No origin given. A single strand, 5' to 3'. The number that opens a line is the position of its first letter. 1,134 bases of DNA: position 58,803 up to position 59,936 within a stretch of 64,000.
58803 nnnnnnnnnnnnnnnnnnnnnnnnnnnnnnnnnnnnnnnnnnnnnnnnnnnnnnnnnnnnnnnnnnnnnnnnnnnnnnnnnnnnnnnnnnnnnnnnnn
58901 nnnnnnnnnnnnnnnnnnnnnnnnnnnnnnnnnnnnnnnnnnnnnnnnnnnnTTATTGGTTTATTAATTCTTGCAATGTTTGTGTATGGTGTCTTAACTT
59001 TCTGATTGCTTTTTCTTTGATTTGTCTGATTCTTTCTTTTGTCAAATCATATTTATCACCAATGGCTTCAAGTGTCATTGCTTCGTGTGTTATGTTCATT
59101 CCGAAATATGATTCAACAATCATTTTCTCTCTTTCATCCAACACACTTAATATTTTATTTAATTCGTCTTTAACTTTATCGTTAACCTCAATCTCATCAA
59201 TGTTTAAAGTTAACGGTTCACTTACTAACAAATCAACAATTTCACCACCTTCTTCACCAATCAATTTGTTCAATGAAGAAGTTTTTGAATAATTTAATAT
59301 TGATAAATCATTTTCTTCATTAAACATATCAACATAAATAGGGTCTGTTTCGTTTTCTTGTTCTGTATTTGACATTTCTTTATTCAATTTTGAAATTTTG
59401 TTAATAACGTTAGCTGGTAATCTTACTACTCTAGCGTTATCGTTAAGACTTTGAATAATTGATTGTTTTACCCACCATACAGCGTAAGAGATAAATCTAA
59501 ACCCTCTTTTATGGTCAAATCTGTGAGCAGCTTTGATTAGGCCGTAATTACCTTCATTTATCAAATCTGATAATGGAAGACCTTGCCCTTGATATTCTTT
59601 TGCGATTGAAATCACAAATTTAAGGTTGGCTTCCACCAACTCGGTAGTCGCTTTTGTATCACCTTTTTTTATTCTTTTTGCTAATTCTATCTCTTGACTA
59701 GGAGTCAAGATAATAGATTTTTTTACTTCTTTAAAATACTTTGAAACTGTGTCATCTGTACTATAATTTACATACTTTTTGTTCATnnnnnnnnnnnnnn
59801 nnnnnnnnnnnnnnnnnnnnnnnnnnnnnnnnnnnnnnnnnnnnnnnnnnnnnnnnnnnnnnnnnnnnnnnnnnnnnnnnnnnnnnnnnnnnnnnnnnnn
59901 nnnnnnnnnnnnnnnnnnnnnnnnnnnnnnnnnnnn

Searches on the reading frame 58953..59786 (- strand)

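Call 12: search_protein_families(library=phrogs, proteins=[window:58953-59786:-], max_evalue=0.001)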
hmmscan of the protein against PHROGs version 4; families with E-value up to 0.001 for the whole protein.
window:58953-59786:- (277 aa): 2 families
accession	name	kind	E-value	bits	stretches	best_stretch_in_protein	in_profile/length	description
phrog_351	-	transcription regulation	1.1e-61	210.5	2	40-269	498-728/928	RNA polymerase sigma factor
phrog_21612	-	transcription regulation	4.5e-08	33.1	1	46-253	14-207/600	RNA polymerase sigma factor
